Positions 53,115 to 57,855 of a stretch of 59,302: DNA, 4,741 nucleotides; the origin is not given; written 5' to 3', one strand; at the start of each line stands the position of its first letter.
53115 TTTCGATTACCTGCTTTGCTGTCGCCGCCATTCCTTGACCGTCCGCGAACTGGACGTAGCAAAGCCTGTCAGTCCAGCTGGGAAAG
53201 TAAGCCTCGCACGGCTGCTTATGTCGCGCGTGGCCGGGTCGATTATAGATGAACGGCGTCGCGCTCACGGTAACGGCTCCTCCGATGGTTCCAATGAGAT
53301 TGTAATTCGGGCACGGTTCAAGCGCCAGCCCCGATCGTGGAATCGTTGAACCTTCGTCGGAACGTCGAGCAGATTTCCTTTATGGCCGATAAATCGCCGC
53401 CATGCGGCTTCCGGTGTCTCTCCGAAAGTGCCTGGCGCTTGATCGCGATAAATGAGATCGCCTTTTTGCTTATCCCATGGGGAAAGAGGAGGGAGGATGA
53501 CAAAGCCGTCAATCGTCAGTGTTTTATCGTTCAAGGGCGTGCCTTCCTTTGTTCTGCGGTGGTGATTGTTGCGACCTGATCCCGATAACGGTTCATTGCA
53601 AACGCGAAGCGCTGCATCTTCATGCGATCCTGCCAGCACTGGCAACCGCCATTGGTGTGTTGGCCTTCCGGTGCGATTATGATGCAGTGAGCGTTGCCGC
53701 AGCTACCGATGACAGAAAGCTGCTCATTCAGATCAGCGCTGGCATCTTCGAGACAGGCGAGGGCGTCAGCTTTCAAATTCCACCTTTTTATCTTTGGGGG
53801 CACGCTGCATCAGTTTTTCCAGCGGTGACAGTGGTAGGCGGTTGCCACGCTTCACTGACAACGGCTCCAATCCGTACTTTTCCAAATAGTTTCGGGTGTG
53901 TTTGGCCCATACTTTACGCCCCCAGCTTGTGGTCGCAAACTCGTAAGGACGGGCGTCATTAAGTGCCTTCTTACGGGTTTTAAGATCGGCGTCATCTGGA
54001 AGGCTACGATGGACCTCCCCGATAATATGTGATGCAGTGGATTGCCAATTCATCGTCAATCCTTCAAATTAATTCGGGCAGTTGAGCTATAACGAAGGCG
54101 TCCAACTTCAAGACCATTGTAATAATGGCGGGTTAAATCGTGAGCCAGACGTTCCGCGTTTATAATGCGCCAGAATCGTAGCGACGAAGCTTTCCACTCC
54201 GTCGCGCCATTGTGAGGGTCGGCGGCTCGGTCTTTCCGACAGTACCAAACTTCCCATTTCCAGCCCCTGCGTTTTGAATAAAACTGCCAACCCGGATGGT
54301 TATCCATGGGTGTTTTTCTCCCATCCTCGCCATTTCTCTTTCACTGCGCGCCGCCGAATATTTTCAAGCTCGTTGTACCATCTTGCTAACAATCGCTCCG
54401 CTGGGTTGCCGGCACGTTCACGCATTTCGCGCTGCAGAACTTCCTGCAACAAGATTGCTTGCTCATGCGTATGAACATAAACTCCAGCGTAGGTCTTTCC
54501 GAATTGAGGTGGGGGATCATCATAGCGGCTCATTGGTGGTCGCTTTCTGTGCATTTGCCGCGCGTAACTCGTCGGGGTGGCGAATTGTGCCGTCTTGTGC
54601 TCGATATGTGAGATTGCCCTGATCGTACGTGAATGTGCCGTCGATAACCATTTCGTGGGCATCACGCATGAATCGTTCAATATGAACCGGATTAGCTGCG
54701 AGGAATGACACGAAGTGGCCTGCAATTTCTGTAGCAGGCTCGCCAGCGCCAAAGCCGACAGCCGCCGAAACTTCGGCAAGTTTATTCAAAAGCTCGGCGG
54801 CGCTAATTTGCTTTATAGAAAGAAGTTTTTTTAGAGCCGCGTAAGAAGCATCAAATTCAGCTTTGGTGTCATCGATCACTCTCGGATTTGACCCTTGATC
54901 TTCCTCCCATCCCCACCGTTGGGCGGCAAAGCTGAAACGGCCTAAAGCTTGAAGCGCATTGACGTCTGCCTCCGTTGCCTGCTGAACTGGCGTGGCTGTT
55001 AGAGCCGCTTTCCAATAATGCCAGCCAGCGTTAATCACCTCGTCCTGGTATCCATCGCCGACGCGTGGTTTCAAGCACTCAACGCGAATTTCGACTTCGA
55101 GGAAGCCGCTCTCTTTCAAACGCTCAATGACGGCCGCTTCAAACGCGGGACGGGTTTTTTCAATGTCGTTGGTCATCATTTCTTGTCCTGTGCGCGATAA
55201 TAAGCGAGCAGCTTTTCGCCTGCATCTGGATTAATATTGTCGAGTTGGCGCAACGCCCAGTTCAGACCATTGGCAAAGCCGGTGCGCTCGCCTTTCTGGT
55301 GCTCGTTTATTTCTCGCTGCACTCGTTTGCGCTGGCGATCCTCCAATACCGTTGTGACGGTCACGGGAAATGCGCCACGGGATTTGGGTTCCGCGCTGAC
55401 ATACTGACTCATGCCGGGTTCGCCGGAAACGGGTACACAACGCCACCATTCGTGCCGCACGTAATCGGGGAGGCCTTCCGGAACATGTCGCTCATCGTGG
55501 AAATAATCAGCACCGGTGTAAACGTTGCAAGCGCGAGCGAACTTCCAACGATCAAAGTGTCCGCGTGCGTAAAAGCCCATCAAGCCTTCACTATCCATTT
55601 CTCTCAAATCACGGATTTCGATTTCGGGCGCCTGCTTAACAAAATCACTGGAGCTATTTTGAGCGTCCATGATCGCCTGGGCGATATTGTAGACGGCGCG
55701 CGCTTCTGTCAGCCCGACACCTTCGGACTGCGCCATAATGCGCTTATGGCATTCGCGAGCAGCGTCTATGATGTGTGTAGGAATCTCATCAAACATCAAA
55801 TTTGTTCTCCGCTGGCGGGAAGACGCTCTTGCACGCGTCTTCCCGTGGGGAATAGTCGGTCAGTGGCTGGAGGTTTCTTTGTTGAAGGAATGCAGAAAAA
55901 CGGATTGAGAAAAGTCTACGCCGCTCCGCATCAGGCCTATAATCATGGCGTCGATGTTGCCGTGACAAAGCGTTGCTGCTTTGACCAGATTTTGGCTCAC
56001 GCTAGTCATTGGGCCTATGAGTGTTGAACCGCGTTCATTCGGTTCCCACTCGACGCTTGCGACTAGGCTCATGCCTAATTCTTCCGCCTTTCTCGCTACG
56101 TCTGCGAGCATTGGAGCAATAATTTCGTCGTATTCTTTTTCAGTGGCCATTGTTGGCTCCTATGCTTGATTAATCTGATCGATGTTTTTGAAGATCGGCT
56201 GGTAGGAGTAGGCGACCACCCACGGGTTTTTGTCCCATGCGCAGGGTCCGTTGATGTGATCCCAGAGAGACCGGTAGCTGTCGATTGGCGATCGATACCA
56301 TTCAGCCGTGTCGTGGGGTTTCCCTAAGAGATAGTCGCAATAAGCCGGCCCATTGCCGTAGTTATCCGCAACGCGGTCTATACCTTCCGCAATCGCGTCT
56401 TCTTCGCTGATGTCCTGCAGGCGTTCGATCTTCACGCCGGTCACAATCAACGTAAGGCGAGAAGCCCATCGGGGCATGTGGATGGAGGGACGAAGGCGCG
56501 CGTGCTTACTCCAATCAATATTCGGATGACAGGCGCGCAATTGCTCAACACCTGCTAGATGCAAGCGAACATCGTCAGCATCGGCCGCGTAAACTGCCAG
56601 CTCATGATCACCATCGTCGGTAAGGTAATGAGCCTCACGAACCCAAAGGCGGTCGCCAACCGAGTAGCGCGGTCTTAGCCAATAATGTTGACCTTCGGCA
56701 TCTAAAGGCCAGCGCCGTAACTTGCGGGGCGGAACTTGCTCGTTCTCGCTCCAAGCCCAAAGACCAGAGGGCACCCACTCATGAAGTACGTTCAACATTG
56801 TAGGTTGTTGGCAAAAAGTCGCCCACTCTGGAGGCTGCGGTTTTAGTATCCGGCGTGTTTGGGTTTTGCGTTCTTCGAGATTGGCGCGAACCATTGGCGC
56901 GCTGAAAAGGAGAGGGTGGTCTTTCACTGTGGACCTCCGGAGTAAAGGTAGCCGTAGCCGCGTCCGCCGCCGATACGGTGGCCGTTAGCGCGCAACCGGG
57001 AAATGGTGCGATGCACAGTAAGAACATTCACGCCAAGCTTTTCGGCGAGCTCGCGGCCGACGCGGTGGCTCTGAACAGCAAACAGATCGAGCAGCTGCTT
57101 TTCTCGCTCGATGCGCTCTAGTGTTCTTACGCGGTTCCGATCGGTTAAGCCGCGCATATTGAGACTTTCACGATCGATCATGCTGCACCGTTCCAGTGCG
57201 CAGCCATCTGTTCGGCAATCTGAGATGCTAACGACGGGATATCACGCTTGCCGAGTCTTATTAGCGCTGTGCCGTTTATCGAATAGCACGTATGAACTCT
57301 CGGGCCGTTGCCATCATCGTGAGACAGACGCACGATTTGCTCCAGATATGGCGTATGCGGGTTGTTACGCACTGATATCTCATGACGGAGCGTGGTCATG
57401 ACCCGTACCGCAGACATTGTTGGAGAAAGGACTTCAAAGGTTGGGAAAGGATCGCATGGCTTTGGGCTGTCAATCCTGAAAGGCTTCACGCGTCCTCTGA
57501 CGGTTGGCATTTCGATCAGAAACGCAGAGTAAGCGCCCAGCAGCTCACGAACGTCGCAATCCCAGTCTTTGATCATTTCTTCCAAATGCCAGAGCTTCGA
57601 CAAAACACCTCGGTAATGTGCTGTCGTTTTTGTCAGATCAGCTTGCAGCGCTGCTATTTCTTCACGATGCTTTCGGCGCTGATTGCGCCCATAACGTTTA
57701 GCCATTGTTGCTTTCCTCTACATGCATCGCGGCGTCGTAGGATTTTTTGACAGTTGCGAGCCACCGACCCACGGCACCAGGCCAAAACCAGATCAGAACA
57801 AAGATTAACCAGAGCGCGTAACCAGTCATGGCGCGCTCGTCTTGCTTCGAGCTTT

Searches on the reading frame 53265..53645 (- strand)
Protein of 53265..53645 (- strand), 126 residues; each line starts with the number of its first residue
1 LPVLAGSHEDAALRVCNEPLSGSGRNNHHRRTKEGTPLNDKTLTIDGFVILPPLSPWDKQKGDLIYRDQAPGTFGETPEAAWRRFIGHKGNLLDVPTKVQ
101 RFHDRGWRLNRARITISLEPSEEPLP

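Call 69: search_protein_families(library=phrogs, proteins=[window:53265-53645:-], max_evalue=0.001)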
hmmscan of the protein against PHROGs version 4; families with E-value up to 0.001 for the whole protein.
window:53265-53645:- (126 aa): 1 family
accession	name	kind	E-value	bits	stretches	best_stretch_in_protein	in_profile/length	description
phrog_31704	-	unknown function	1.5e-42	144.5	1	40-126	4-93/93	-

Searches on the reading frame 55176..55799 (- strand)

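Call 69: search_protein_families(library=phrogs, proteins=[window:55176-55799:-], max_evalue=0.001)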
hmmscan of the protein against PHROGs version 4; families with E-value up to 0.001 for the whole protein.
window:55176-55799:- (207 aa): 1 family
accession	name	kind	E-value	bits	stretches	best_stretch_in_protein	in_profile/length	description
phrog_37085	-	unknown function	9.2e-69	232.3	1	38-207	44-219/225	-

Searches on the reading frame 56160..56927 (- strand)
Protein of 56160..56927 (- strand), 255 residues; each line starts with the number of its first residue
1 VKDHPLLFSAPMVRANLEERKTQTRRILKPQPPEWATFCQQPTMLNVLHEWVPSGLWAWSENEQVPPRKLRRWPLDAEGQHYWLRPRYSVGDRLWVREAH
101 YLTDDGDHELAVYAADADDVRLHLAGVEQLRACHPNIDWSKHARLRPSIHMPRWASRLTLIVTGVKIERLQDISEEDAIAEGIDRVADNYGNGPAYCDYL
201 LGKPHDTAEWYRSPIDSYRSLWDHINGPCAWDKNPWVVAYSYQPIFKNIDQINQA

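Call 69: search_protein_families(library=phrogs, proteins=[window:56160-56927:-], max_evalue=0.001)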
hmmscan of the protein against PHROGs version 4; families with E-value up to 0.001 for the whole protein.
window:56160-56927:- (255 aa): 4 families
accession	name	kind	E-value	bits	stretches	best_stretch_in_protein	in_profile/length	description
phrog_874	-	unknown function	2.5e-64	218.4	1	1-254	65-266/277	-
phrog_18361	-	unknown function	1.3e-15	58.9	1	151-238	1-79/92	-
phrog_28019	-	unknown function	3e-11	44.2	1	1-32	1-32/55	-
phrog_27495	-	unknown function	5.4e-07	30.5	1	2-93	6-97/186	-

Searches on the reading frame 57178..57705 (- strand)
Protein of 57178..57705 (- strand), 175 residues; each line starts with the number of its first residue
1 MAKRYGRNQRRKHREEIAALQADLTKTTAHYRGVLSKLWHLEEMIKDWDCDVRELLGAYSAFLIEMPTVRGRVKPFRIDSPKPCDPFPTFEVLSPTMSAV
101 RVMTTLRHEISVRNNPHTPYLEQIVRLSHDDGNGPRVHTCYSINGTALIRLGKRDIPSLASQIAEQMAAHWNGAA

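Call 69: search_protein_families(library=phrogs, proteins=[window:57178-57705:-], max_evalue=0.001)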
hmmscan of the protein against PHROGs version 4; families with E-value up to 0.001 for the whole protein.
window:57178-57705:- (175 aa): 1 family
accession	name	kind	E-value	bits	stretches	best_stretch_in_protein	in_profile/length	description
phrog_20923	-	unknown function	6.4e-06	27.4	1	1-25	1-25/158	-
